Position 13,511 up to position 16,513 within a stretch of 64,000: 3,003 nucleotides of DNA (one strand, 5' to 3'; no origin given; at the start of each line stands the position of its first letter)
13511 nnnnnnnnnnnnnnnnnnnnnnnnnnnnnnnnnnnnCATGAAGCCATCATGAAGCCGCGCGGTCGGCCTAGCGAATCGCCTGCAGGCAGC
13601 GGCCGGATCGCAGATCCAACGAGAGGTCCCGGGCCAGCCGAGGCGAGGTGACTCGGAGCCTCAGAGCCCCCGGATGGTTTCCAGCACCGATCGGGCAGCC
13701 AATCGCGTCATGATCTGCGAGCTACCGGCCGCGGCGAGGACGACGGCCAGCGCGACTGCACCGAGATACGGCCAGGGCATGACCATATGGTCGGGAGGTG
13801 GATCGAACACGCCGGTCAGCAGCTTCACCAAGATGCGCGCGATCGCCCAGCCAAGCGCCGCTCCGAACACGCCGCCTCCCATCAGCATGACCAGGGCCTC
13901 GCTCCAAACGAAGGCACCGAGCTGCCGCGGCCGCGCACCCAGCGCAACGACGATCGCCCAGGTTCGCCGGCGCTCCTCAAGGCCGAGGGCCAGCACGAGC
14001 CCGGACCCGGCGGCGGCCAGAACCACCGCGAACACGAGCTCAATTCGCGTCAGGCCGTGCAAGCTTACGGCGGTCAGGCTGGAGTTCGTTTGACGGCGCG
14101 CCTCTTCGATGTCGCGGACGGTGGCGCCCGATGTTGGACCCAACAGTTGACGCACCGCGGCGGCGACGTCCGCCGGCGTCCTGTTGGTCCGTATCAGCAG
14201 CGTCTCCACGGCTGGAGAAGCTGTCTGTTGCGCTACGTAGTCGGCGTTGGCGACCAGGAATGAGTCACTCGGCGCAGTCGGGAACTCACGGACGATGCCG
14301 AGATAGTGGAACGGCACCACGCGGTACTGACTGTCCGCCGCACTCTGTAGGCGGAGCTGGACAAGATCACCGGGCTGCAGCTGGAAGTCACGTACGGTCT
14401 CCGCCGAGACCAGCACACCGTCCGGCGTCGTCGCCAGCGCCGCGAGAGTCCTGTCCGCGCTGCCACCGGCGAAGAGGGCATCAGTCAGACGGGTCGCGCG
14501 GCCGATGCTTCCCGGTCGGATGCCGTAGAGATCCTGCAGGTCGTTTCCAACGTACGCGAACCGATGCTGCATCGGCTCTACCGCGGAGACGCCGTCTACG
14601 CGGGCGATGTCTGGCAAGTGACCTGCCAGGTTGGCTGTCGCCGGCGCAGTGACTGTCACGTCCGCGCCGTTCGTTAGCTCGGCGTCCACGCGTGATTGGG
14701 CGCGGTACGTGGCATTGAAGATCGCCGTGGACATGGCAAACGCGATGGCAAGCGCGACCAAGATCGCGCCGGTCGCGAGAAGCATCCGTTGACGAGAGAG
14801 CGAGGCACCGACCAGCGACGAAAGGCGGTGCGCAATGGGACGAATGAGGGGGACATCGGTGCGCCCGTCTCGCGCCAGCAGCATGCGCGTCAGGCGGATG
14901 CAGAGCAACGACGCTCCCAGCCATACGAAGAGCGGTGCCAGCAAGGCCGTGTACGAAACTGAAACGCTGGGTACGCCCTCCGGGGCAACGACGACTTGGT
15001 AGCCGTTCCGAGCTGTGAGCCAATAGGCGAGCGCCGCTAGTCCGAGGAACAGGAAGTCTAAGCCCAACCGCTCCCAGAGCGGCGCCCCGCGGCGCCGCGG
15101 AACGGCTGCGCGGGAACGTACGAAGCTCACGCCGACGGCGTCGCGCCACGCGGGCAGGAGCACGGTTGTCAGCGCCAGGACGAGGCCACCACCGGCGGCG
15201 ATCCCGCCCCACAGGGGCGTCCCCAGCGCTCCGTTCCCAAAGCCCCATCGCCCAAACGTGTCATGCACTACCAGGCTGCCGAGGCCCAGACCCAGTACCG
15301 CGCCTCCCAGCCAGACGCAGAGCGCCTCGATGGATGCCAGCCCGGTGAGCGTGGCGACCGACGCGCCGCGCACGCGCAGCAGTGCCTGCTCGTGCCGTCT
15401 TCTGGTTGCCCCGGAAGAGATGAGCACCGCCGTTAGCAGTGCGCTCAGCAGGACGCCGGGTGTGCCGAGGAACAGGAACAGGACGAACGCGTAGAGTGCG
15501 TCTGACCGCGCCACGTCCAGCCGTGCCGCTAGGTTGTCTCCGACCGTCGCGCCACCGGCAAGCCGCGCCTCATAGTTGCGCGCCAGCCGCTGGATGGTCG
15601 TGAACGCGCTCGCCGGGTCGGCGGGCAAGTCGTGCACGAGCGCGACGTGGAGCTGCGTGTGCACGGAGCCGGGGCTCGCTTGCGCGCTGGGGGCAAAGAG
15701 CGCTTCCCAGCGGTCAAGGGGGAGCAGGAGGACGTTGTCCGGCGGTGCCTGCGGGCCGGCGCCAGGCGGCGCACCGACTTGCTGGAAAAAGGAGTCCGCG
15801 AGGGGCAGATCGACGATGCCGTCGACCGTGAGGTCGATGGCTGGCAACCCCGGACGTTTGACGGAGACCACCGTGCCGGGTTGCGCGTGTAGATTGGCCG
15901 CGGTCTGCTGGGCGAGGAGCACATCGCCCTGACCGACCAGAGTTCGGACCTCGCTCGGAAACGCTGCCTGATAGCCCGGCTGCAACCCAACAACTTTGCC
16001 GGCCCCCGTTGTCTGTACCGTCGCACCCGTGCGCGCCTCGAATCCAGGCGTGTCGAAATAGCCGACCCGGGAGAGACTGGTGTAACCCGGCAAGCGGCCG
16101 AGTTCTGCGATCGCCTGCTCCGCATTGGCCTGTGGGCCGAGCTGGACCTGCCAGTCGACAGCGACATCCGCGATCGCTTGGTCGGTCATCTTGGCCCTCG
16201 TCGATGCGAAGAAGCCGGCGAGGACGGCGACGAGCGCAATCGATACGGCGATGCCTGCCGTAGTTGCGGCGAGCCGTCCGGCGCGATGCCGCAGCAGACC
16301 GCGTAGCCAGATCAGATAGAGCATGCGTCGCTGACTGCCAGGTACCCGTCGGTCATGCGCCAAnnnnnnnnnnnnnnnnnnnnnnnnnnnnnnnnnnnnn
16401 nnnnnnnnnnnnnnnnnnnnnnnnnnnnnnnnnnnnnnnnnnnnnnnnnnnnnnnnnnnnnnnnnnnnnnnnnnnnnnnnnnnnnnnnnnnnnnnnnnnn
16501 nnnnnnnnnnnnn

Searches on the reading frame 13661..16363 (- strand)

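Call 47: search_protein_families(library=pfam, proteins=[window:13661-16363:-], max_evalue=0.00001)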
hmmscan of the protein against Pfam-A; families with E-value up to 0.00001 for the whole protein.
window:13661-16363:- (900 aa): 2 families
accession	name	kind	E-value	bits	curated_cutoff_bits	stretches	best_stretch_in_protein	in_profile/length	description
PF02687.27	FtsX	-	3.3e-19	69.5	25.5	2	776-888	4-114/120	FtsX-like permease C-terminal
PF12704.14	MacB_PCD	-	7.2e-14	53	27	1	32-223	2-180/207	MacB-like periplasmic core domain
